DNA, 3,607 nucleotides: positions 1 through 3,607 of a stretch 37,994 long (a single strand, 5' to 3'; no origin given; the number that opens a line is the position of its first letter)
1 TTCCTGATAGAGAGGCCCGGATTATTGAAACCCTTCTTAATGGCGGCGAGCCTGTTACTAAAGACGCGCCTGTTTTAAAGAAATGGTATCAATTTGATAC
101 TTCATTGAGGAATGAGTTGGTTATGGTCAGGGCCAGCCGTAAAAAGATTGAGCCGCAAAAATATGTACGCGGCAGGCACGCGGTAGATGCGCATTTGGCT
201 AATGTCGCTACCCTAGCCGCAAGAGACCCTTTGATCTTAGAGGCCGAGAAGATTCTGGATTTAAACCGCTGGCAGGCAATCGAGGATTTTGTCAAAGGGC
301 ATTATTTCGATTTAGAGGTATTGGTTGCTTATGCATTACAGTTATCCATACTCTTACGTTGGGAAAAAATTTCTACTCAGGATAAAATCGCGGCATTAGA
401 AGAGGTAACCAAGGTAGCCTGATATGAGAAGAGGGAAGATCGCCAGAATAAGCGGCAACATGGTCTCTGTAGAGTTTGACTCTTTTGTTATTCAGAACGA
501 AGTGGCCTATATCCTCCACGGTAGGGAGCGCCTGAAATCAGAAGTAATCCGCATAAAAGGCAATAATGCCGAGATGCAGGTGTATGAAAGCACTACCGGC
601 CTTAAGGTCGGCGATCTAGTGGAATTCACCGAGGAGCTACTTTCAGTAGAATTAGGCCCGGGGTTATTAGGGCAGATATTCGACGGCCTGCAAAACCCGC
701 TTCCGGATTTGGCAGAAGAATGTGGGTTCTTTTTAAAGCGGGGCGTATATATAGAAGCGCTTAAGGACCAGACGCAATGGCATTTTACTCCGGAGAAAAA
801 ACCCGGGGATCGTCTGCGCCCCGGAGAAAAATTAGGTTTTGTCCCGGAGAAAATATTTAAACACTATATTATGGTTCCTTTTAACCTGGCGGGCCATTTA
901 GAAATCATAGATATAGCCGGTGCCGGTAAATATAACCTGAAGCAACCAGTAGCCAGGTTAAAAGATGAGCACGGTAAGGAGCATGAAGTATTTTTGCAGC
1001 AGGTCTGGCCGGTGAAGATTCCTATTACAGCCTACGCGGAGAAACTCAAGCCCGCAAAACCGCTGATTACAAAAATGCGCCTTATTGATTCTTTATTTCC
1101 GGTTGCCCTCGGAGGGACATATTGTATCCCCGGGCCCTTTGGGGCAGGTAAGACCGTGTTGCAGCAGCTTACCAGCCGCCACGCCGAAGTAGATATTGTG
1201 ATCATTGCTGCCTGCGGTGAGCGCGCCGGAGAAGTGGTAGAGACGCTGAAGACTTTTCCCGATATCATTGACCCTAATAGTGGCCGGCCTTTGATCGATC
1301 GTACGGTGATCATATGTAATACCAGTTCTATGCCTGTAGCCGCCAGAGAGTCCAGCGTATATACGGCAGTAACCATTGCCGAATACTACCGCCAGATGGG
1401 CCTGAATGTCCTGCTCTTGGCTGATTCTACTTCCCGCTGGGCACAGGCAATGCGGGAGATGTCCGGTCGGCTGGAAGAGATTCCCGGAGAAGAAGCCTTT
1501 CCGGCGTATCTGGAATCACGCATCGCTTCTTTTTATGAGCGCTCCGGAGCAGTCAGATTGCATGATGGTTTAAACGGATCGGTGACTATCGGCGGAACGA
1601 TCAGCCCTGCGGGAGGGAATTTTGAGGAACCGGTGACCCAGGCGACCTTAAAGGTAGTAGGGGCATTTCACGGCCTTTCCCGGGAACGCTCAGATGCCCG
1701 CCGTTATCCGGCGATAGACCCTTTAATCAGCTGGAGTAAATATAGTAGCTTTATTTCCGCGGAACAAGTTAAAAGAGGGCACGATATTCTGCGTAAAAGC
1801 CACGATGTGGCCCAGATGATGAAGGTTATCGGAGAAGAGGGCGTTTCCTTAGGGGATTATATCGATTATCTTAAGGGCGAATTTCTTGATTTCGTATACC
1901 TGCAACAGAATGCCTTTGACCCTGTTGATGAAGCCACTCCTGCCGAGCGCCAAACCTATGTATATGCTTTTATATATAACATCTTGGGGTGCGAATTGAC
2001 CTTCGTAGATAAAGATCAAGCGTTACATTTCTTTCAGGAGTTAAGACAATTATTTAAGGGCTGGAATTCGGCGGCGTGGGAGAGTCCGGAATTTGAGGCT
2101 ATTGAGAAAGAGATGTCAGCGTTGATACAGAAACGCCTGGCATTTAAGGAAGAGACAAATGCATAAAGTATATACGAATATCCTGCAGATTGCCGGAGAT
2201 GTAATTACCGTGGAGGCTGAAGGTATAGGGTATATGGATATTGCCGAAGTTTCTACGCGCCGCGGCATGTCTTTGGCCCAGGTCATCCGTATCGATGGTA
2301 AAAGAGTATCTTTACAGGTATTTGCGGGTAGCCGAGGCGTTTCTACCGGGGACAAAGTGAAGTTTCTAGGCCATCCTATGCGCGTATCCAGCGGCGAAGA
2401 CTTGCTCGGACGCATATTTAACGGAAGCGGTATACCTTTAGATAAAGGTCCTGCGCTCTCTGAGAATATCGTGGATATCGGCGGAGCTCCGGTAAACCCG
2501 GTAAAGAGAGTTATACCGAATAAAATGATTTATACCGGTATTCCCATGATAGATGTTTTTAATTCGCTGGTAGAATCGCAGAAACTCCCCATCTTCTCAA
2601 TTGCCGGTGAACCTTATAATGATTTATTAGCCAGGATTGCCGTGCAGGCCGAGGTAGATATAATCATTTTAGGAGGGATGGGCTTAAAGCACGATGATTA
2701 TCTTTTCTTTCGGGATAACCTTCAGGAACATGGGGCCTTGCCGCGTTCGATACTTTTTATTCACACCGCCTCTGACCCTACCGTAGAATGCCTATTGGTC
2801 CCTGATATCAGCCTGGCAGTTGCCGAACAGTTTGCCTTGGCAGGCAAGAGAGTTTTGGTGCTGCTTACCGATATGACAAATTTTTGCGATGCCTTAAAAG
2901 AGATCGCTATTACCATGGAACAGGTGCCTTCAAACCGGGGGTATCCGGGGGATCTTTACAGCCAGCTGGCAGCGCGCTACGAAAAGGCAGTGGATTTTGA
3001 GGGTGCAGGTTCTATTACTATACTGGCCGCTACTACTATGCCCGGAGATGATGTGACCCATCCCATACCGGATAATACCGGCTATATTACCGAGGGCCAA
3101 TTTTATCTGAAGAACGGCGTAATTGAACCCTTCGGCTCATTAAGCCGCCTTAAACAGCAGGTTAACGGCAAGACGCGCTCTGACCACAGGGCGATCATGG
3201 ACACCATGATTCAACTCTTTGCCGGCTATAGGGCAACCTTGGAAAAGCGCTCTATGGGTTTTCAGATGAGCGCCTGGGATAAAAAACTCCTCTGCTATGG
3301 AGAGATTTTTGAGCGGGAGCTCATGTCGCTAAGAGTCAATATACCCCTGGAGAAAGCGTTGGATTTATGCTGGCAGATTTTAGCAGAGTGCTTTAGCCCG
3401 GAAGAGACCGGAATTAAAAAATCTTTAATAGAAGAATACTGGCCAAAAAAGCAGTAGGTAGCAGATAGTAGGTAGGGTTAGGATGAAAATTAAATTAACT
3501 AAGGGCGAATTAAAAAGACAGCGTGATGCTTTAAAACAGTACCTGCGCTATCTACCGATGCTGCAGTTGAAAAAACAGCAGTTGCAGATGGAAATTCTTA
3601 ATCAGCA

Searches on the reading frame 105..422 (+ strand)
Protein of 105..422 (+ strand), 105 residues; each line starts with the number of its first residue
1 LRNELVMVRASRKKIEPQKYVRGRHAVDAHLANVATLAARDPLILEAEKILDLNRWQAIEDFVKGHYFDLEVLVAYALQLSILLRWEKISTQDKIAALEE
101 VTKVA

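Call 24: search_protein_families(library=pfam, proteins=[window:105-422:+], max_evalue=0.00001)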
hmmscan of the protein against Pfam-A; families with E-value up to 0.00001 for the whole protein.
window:105-422:+ (105 aa): 1 family
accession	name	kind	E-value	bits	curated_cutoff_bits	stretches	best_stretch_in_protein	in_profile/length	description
PF10962.13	DUF2764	-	1.1e-08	35.6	24.1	1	31-92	194-254/271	Protein of unknown function (DUF2764)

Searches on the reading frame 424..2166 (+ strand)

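Call 24: search_protein_families(library=pfam, proteins=[window:424-2166:+], max_evalue=0.00001)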
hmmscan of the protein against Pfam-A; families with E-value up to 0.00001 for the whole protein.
window:424-2166:+ (580 aa): 4 families
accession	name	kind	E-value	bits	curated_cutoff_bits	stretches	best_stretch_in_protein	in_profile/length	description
PF00006.31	ATP-synt_ab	-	3.2e-64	216.9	29.5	1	218-438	2-213/213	ATP synthase alpha/beta family, nucleotide-binding domain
PF16886.11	ATP-synt_ab_Xtn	-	6e-23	80.8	25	1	111-198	2-88/88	ATPsynthase alpha/beta subunit barrel-sandwich domain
PF02874.29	ATP-synt_ab_N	-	4.6e-10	40.3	20.9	1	6-69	1-68/69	ATP synthase alpha/beta family, beta-barrel domain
PF22919.1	ATP-synt_VA_C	-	9.8e-06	26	24.7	0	454-512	21-79/101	C-terminal domain of V and A type ATP synthase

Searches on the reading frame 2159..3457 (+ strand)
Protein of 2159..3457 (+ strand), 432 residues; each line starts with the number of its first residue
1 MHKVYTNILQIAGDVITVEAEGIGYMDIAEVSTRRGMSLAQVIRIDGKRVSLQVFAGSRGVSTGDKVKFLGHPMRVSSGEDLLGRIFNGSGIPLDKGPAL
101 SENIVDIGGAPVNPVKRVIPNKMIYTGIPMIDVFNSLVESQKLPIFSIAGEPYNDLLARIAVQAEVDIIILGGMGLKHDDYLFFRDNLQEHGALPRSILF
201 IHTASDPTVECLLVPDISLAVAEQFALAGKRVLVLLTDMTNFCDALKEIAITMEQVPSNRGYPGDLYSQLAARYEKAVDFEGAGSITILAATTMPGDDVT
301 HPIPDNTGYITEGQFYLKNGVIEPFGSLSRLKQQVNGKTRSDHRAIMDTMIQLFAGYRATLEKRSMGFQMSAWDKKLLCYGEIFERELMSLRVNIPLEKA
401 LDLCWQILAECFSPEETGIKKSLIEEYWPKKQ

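Call 24: search_protein_families(library=pfam, proteins=[window:2159-3457:+], max_evalue=0.00001)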
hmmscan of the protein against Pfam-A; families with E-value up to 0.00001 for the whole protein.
window:2159-3457:+ (432 aa): 3 families
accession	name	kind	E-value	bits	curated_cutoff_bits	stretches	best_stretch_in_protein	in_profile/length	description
PF00006.31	ATP-synt_ab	-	1.5e-51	175.5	29.5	1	127-319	1-195/213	ATP synthase alpha/beta family, nucleotide-binding domain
PF22919.1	ATP-synt_VA_C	-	1.2e-10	41.7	24.7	1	335-428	4-101/101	C-terminal domain of V and A type ATP synthase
PF02874.29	ATP-synt_ab_N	-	4.2e-09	37.2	20.9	1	8-71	1-69/69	ATP synthase alpha/beta family, beta-barrel domain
